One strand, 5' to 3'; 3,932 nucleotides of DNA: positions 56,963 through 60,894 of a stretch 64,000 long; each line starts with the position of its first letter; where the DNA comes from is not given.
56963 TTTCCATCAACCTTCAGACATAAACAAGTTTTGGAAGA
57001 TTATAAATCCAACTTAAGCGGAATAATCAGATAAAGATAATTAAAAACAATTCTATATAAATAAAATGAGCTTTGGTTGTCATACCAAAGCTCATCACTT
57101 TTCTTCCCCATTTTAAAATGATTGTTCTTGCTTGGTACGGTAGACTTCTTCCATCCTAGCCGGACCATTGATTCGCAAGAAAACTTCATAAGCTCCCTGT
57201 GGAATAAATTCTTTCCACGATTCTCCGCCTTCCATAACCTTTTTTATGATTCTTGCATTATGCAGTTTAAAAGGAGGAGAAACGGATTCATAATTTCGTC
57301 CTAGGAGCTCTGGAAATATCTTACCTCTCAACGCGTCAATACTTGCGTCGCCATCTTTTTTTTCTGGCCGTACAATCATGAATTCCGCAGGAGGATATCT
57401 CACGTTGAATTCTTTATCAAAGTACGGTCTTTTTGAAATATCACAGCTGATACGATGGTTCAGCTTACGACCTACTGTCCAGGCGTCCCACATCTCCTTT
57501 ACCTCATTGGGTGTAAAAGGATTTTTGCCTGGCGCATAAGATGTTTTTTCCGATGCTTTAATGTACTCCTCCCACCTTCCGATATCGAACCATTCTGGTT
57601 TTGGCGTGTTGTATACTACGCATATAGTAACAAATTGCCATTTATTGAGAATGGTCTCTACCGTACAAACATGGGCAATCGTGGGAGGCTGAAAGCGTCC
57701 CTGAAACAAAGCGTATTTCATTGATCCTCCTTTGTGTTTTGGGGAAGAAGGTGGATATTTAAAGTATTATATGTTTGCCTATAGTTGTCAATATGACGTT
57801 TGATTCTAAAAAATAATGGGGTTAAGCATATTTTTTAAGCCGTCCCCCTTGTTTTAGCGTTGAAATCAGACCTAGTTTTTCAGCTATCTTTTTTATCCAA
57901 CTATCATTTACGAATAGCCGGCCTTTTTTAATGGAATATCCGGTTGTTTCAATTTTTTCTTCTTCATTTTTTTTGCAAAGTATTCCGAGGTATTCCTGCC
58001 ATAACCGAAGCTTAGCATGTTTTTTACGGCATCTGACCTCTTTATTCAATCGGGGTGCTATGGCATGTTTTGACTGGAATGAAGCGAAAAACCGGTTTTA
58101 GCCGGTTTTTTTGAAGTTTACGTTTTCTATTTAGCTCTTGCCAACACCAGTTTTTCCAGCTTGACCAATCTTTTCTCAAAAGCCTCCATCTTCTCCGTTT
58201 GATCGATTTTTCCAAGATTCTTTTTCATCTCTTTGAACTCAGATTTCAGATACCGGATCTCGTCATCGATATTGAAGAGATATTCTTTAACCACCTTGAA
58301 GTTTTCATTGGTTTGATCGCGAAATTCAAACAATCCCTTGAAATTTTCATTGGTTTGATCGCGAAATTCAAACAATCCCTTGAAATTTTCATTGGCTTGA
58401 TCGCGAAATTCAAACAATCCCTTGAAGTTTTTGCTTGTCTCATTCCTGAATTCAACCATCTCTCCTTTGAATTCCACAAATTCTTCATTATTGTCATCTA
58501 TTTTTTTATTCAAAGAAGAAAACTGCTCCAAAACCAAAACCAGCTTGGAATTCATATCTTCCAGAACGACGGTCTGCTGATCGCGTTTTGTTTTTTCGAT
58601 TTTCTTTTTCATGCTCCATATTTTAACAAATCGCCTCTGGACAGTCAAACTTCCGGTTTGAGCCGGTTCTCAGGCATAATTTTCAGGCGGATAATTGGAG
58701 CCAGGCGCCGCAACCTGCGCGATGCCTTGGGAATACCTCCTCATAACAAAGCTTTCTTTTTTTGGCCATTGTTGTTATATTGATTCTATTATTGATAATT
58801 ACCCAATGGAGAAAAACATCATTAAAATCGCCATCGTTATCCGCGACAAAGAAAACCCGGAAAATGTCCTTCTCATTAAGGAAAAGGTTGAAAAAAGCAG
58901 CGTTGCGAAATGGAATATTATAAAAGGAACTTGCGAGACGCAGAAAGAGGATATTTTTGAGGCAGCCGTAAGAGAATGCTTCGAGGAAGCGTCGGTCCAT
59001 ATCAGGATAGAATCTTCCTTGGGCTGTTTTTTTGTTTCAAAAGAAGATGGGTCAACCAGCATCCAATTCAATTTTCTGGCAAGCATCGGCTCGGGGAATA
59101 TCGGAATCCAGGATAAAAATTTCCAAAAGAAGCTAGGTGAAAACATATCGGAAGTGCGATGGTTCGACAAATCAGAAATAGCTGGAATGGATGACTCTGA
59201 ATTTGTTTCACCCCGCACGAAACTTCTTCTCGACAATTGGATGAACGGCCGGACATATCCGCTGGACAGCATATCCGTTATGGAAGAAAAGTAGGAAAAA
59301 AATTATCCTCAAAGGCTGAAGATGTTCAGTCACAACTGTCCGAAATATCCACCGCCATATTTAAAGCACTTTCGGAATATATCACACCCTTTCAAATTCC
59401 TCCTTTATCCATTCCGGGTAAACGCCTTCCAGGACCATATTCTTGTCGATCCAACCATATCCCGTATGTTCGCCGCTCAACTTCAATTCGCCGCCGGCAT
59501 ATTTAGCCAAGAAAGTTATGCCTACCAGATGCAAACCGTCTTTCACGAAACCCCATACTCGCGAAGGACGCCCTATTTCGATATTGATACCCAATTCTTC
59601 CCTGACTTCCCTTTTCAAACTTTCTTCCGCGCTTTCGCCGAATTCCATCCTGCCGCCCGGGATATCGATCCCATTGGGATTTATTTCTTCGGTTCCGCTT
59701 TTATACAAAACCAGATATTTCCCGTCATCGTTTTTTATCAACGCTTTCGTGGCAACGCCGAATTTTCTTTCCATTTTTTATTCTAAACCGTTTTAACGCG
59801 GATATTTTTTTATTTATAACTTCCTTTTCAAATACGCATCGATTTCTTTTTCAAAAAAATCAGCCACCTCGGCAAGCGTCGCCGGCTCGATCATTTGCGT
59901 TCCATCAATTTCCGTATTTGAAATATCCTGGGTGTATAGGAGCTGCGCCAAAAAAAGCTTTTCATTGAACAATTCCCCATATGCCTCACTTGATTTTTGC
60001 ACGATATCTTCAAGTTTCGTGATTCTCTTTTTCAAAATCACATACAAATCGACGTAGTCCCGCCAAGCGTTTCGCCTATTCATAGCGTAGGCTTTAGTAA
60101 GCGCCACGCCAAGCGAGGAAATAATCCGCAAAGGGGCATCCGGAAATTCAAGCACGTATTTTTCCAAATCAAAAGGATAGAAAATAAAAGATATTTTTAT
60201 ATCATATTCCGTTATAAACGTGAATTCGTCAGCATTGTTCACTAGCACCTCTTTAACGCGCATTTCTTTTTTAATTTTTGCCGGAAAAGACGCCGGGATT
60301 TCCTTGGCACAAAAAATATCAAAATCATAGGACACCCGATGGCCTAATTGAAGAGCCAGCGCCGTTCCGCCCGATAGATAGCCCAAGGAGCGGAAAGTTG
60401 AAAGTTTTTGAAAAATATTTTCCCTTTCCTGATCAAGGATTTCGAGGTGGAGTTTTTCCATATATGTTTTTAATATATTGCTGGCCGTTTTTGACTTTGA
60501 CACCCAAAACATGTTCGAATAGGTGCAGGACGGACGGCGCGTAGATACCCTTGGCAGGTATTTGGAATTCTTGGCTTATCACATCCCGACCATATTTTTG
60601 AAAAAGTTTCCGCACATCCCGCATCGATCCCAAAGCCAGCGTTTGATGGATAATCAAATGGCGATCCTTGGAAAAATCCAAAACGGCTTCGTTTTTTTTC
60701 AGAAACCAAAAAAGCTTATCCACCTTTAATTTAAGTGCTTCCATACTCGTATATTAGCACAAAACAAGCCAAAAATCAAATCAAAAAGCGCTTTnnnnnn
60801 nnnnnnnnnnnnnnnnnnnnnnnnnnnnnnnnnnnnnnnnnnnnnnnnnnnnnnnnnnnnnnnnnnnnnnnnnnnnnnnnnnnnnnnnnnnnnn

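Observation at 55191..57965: About 135-bp direct repeats flank a 2.6-kb unit carrying a Nudix and an NMNAT-like gene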

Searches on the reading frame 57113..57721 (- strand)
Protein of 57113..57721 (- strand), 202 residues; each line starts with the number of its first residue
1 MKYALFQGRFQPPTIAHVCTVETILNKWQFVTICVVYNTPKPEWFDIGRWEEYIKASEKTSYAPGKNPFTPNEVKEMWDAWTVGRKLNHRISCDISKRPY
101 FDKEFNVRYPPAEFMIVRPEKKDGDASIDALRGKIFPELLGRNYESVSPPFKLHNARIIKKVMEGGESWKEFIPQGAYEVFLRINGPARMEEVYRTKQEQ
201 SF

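Call 9: search_protein_families(library=pfam, proteins=[window:57113-57721:-], max_evalue=0.01)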
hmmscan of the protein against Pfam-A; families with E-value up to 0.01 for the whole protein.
window:57113-57721:- (202 aa): 0 families

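Call 16: find_encoding_contigs(protein=window:57113-57721:-, flank=10000, max_places=10)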
Protein window:57113-57721:- (202 aa): 2 contigs read that carry it; 2 places shown.
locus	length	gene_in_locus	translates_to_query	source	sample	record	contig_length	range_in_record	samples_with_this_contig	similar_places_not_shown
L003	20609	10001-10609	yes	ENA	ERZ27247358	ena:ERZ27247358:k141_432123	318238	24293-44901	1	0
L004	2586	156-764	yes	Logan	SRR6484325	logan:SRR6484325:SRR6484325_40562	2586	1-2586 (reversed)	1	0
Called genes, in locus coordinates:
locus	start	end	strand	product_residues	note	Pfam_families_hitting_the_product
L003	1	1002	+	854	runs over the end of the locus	PF00133:tRNA-synt_1, PF09334:tRNA-synt_1g, PF13603:tRNA-synt_1_2, PF09334:tRNA-synt_1g, PF00133:tRNA-synt_1, PF08264:Anticodon_1, PF10458:Val_tRNA-synt_C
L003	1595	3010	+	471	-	PF13727:CoA_binding_3, PF02397:Bac_transf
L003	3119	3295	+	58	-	PF04014:MazE_antitoxin (weak)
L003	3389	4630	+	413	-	PF05496:RuvB_N, PF00004:AAA, PF07728:AAA_5 (weak), PF13173:AAA_14 (weak), PF16193:AAA_assoc_2, PF12002:MgsA_C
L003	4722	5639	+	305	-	PF00892:EamA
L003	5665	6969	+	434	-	PF02843:GARS_C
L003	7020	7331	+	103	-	PF21956:DUF6922 (weak)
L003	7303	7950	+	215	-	PF08843:AbiEii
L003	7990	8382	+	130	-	PF00293:NUDIX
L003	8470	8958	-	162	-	PF00293:NUDIX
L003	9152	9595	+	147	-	-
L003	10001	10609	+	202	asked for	-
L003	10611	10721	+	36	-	-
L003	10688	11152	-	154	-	PF00293:NUDIX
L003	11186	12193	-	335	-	-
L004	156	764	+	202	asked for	-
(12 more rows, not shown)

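Call 19: search_protein_families(library=ncbifam, proteins=[window:57113-57721:-], max_evalue=0.1)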
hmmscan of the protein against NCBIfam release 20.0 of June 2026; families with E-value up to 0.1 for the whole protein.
window:57113-57721:- (202 aa): 6 families
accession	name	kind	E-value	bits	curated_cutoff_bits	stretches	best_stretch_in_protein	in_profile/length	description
NF002243.0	PRK01153.1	subfamily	1.9e-08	34.1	127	2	155-199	128-172/175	nicotinamide-nucleotide adenylyltransferase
TIGR01527.1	arch_NMN_Atrans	equivalog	7.7e-06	25.6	181.2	1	153-193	126-165/167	nicotinamide-nucleotide adenylyltransferase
TIGR01510.1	coaD_prev_kdtB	equivalog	0.0029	17.6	103.3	1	4-55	2-53/155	pantetheine-phosphate adenylyltransferase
NF010365.0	PRK13793.1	equivalog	0.014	15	198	1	2-34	5-37/196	nicotinate-nicotinamide nucleotide adenylyltransferase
NF003789.0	PRK05379.2-1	equivalog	0.018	14.1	355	1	4-31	10-37/312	bifunctional nicotinamide mononucleotide adenylyltransferase/ADP-ribose pyrophosphatase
TIGR00482.1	TIGR00482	equivalog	0.033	14.2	112.45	0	5-39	1-35/194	nicotinate (nicotinamide) nucleotide adenylyltransferase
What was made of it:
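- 57113..57721 (-): 202-aa NMNAT-like nucleotidyltransferase with the motif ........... NF002243 at E 1.9e-8 and TIGR01527 at E 7.7e-6, both below the curated cut-offs (call 19).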

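Call 20: search_protein_families(library=padloc, proteins=[window:57113-57721:-], max_evalue=0.1)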
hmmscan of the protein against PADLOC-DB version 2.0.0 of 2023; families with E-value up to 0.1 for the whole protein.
window:57113-57721:- (202 aa): 0 families

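Call 78: search_solved_structures(query=window:57113-57721:-, max_evalue=1, show_alignments=1)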
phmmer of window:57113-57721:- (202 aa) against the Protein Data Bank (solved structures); distinct sequences matched with E-value up to 1: 21.
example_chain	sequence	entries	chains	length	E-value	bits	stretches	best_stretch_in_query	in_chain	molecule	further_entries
1m8j_A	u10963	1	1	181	0.066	16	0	143-194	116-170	Nicotinamide-nucleotide Adenylyltransferase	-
4yp7_A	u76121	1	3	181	0.084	15.7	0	143-194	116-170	Nicotinamide-nucleotide adenylyltransferase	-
1ej2_A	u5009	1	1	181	0.085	15.7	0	143-194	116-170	NICOTINAMIDE MONONUCLEOTIDE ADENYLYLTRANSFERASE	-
4yp5_A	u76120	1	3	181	0.086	15.6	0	143-194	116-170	Nicotinamide-nucleotide adenylyltransferase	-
6kg3_A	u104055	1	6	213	0.13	15.1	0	4-42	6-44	Probable nicotinate-nucleotide adenylyltransferase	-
6kh2_A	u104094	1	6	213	0.13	15.1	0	4-42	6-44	Probable nicotinate-nucleotide adenylyltransferase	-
1k4k_A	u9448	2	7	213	0.19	14.5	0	4-42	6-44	Nicotinic acid mononucleotide adenylyltransferase | NaMN adenylyltransferase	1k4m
1m8g_A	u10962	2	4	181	0.2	14.5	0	143-194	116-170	Nicotinamide-nucleotide Adenylyltransferase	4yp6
3nd5_A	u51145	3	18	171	0.23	14.2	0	2-47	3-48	Phosphopantetheine adenylyltransferase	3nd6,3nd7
4nah_A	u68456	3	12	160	0.31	13.8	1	4-57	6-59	Phosphopantetheine adenylyltransferase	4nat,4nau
1f9a_A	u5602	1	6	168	0.34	13.7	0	152-196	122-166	HYPOTHETICAL PROTEIN MJ0541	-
3f3m_A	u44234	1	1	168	0.34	13.7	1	4-57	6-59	Phosphopantetheine adenylyltransferase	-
1m8f_A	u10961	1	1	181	0.4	13.5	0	143-194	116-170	nicotinamide-nucleotide adenylyltransferase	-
1tfu_A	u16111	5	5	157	0.46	13.3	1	4-64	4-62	Phosphopantetheine adenylyltransferase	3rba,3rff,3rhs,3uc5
3lcj_A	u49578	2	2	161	0.47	13.2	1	4-64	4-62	Phosphopantetheine adenylyltransferase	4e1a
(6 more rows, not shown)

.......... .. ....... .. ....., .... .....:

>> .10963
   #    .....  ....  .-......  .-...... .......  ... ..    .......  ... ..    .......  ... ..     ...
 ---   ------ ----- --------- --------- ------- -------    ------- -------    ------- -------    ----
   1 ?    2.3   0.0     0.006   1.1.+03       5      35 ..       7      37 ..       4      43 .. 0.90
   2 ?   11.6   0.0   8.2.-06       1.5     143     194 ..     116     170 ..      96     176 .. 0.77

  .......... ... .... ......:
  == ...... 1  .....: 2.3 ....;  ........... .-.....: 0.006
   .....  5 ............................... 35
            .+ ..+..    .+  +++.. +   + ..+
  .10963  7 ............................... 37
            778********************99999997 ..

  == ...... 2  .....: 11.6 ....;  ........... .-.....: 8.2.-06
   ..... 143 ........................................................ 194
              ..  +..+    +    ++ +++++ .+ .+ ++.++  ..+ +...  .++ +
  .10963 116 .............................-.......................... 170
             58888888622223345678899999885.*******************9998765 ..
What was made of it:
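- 57113..57721 (-): PDB archaeal NMNAT 1m8j at E 0.07 (call 78).
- Closest known: NadM-Nudix and NadR-type NAD salvage enzymes. Same: Weak but specific similarity to archaeal NMNAT at both termini (calls 19, 78).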

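Call 87: search_protein_representatives(protein=window:57113-57721:-)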
Query: 202 residues. Proteins with E-value up to 0.001 (for the whole library): 94; up to 1e-10: 61; up to 1e-30: 15. The best 94 are listed.
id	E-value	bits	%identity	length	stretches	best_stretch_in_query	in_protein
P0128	1.6e-85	302.4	66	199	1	3-197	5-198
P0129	5.8e-49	182.9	44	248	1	2-198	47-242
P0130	1.5e-45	171.7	44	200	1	3-195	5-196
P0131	2.7e-43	164.4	44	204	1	2-192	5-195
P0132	1.5e-42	162.0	44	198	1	2-191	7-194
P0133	7.3e-40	153.2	39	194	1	3-191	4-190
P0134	2.5e-39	151.4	42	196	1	4-190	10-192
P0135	1.4e-38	149.0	40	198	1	4-190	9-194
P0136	1.6e-38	148.8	40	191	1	2-192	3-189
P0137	2.3e-38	148.2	38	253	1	2-195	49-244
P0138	2.3e-36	141.7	36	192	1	1-191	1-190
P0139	3.6e-36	141.1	39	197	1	2-190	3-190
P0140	7.7e-35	136.7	37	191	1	4-190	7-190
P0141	7.0e-34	133.6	37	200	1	3-196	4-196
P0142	9.8e-33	129.9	39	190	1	3-190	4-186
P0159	9.4e-18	80.9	33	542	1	4-196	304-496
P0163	1.7e-16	76.8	30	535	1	3-192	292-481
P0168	1.3e-15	73.9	29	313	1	3-190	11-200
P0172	4.4e-14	68.9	29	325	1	4-191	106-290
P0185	1.2e-11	60.9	27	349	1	3-189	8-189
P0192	6.8e-10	55.2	27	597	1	7-190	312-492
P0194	3.3e-09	53.0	27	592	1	5-191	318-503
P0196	9.9e-09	51.4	29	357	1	6-190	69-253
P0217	1.7e-04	37.6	25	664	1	5-192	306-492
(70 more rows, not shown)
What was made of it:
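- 57113..57721 (-): Small family of 94 representatives (call 87).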

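Call 88: search_protein_families(library=pfam, proteins=[P0159, P0163, P0192, P0194, P0168, P0185, P0172, P0196, P0129, P0217], max_evalue=0.001)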
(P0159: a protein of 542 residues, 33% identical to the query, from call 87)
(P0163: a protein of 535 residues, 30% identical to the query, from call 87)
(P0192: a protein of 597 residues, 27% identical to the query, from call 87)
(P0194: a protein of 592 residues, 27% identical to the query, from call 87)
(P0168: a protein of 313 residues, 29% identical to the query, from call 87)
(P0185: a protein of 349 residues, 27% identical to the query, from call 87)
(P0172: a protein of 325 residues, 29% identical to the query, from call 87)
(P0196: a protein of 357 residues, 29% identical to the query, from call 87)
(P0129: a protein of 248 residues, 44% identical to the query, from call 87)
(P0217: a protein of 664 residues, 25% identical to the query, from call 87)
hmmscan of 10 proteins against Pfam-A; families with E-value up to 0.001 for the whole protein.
P0159 (542 aa): 3 families
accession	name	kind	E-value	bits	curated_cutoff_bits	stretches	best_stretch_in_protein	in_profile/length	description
PF06414.18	Zeta_toxin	-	1.3e-37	129.7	22.3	1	33-228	11-197/199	Zeta toxin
PF13401.12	AAA_22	-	0.00015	22.5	27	1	40-119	7-87/130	AAA domain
PF07693.20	KAP_NTPase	-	0.00055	19.7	20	1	36-78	18-61/293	KAP family P-loop domain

P0163 (535 aa): 1 family
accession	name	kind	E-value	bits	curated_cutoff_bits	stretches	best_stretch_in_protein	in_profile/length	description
PF06414.18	Zeta_toxin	-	2.1e-19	70.2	22.3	1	46-220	19-195/199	Zeta toxin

P0192 (597 aa): 0 families

P0194 (592 aa): 2 families
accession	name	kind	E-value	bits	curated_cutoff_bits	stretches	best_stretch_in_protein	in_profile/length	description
PF06414.18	Zeta_toxin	-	3.1e-21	76.2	22.3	1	36-229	14-197/199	Zeta toxin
PF13401.12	AAA_22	-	3.6e-06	27.7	27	1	39-167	6-130/130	AAA domain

P0168 (313 aa): 0 families

P0185 (349 aa): 3 families
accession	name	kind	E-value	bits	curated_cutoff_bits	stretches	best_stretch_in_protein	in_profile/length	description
PF00293.34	NUDIX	-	6.2e-18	65.5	21.1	1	217-334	7-128/134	NUDIX domain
PF22327.2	Nudt16-like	-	1.4e-05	25.5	27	1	222-325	20-118/161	U8 snoRNA-decapping enzyme-like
PF14815.12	NUDIX_4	-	3e-05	24.2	35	1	218-269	3-54/113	NUDIX domain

P0172 (325 aa): 0 families

P0196 (357 aa): 0 families

P0129 (248 aa): 0 families

P0217 (664 aa): 2 families
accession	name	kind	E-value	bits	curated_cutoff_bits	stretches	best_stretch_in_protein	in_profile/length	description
PF06414.18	Zeta_toxin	-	6.8e-25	88.1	22.3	1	36-220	12-188/199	Zeta toxin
PF13191.12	AAA_16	-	0.00011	23.2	32.6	1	31-67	15-51/167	AAA ATPase domain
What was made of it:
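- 57113..57721 (-): Some members are fused to Zeta_toxin kinase or Nudix domains (call 88).
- The NMNAT-like domain is fused in other proteins to a P-loop (Zeta_toxin) kinase or to Nudix (call 88).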

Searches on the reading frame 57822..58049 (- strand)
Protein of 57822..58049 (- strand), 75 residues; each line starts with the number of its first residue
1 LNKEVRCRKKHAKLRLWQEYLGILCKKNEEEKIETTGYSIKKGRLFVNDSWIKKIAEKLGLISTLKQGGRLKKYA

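Call 9: search_protein_families(library=pfam, proteins=[window:57822-58049:-], max_evalue=0.01)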
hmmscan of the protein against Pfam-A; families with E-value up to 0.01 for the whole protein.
window:57822-58049:- (75 aa): 0 families

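Call 19: search_protein_families(library=ncbifam, proteins=[window:57822-58049:-], max_evalue=0.1)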
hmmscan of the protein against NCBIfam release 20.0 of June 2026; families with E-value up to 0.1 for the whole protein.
window:57822-58049:- (75 aa): 0 families

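Call 20: search_protein_families(library=padloc, proteins=[window:57822-58049:-], max_evalue=0.1)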
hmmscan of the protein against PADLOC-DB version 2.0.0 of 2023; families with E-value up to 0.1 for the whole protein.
window:57822-58049:- (75 aa): 0 families

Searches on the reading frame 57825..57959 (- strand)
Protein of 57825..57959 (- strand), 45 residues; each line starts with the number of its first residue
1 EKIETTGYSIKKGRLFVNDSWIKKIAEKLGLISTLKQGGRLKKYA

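Call 35: search_protein_families(library=ncbifam, proteins=[window:57825-57959:-], max_evalue=10)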
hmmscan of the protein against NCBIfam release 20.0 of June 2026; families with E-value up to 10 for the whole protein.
seq(45 aa): 0 families

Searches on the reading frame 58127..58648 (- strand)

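Call 9: search_protein_families(library=pfam, proteins=[window:58127-58648:-], max_evalue=0.01)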
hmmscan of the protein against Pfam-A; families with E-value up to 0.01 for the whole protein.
window:58127-58648:- (173 aa): 1 family
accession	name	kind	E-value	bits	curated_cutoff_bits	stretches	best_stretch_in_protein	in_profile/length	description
PF10046.14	BLOC1_2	-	0.0066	17.2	33.4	1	99-153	18-72/96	Biogenesis of lysosome-related organelles complex-1 subunit 2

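Call 19: search_protein_families(library=ncbifam, proteins=[window:58127-58648:-], max_evalue=0.1)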
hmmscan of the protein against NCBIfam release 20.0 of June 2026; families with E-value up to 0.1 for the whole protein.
window:58127-58648:- (173 aa): 0 families

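Call 20: search_protein_families(library=padloc, proteins=[window:58127-58648:-], max_evalue=0.1)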
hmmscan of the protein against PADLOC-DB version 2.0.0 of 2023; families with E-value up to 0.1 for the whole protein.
window:58127-58648:- (173 aa): 1 family
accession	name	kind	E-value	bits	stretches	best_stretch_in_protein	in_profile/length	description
PDLC00006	DruC1|DruC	-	0.017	11.6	1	29-160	170-298/626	Unknown function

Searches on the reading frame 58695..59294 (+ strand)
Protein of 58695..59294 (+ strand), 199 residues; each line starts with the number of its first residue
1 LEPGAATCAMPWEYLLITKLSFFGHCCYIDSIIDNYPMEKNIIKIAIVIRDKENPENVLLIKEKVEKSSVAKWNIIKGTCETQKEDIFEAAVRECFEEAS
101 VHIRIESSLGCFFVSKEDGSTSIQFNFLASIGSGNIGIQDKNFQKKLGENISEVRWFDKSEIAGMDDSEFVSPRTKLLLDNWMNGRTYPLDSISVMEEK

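Call 9: search_protein_families(library=pfam, proteins=[window:58695-59294:+], max_evalue=0.01)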
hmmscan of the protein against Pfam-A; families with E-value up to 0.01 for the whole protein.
window:58695-59294:+ (199 aa): 1 family
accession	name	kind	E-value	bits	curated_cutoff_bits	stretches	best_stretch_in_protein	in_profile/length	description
PF00293.34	NUDIX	-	5.5e-11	43.1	21.1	1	45-162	6-118/134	NUDIX domain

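Call 19: search_protein_families(library=ncbifam, proteins=[window:58695-59294:+], max_evalue=0.1)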
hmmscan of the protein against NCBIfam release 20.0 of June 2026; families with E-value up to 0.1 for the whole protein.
window:58695-59294:+ (199 aa): 3 families
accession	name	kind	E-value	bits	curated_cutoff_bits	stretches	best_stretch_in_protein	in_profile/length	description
NF041652.1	Nud_hyd_Dein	equivalog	3.2e-11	43.7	200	1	54-179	23-145/152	Nudix hydrolase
NF006961.0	PRK09438.1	equivalog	0.00053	19.5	103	1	44-106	10-66/151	dihydroneopterin triphosphate diphosphatase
NF008736.0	PRK11762.1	equivalog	0.071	12.6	169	1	46-100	49-102/186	ADP compounds hydrolase NudE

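Call 20: search_protein_families(library=padloc, proteins=[window:58695-59294:+], max_evalue=0.1)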
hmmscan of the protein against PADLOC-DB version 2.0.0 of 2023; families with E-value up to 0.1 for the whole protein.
window:58695-59294:+ (199 aa): 2 families
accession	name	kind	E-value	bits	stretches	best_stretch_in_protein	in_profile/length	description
PDLC04899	PDC-S07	-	2.3e-05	22.1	1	38-140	3-100/135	-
PDLC04172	GajB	-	0.0084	13.1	1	57-159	120-222/505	-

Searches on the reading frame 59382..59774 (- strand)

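Call 9: search_protein_families(library=pfam, proteins=[window:59382-59774:-], max_evalue=0.01)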
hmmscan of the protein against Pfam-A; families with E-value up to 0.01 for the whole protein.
window:59382-59774:- (130 aa): 1 family
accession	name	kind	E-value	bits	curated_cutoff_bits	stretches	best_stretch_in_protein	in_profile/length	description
PF00293.34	NUDIX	-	4.7e-12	46.5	21.1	1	6-114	3-118/134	NUDIX domain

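Call 19: search_protein_families(library=ncbifam, proteins=[window:59382-59774:-], max_evalue=0.1)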
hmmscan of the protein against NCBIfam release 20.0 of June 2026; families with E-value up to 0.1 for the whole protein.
window:59382-59774:- (130 aa): 17 families
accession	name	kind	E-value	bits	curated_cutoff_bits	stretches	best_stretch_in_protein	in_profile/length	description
TIGR00586.1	mutt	equivalog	3.8e-09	36.6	97.9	1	10-66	9-64/129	8-oxo-dGTP diphosphatase MutT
NF006530.0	PRK08999.1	equivalog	5e-09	35.6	245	1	10-70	10-69/315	Nudix family hydrolase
NF012016.0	PRK15472.1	equivalog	1.5e-08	34.5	95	1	12-79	10-75/141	nucleoside triphosphatase NudI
NF001299.0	PRK00241.1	equivalog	1.6e-06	27.8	158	1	41-101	166-224/263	NAD(+) diphosphatase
NF008044.0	PRK10776.1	equivalog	2.6e-06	27.3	148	1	12-66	10-63/130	8-oxo-dGTP diphosphatase MutT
NF007834.0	PRK10546.1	equivalog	5.8e-06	26.1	156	1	12-69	9-65/135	pyrimidine (deoxy)nucleoside triphosphate diphosphatase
TIGR02705.1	nudix_YtkD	equivalog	1.4e-05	24.7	154.4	1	34-65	45-76/156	RNA deprotection pyrophosphohydrolase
NF011922.0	PRK15393.1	equivalog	8.3e-05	22.3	152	1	8-64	40-97/182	NUDIX hydrolase YfcD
NF011963.0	PRK15434.1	subfamily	0.0021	17.8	146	1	37-115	46-135/159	GDP-mannose mannosyl hydrolase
NF006961.0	PRK09438.1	equivalog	0.0049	16.3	103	0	41-66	39-64/151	dihydroneopterin triphosphate diphosphatase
NF008736.0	PRK11762.1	equivalog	0.0087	15.6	169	1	24-63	67-103/186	ADP compounds hydrolase NudE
NF001937.0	PRK00714.1-4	equivalog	0.0094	15.6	139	1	29-65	26-62/161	RNA pyrophosphohydrolase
NF001936.0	PRK00714.1-3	equivalog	0.012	15.5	118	1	37-64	38-65/155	RNA pyrophosphohydrolase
NF052459.1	OxoGTPPhMutT1Mycb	equivalog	0.028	13.5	475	1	38-112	33-107/292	8-oxo-(d)GTP phosphatase MutT1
NF008003.0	PRK10729.1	equivalog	0.032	13.5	248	1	36-70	92-126/210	ADP-ribose diphosphatase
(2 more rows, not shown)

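Call 20: search_protein_families(library=padloc, proteins=[window:59382-59774:-], max_evalue=0.1)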
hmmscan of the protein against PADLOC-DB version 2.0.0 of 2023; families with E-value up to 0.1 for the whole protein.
window:59382-59774:- (130 aa): 1 family
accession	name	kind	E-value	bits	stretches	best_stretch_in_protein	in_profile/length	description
PDLC04899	PDC-S07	-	1.1e-15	55.5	1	2-114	4-112/135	-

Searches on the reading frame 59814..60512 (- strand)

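Call 9: search_protein_families(library=pfam, proteins=[window:59814-60512:-], max_evalue=0.01)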
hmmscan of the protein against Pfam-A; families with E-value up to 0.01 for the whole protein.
window:59814-60512:- (232 aa): 1 family
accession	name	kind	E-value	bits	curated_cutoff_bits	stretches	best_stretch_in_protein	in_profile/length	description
PF08843.17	AbiEii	-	2.4e-12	47.7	22.5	1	45-203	16-192/238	Nucleotidyl transferase AbiEii toxin, Type IV TA system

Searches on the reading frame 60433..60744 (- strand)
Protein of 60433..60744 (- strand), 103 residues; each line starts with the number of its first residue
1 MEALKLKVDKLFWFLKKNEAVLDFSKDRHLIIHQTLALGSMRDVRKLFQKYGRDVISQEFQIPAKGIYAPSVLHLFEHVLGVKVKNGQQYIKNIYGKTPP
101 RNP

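Call 9: search_protein_families(library=pfam, proteins=[window:60433-60744:-], max_evalue=0.01)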
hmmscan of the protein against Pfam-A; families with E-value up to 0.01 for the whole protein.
window:60433-60744:- (103 aa): 1 family
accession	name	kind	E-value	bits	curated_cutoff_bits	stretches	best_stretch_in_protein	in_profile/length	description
PF21956.1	DUF6922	-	8.3e-06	25.6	27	1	21-59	13-51/52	Family of unknown function (DUF6922)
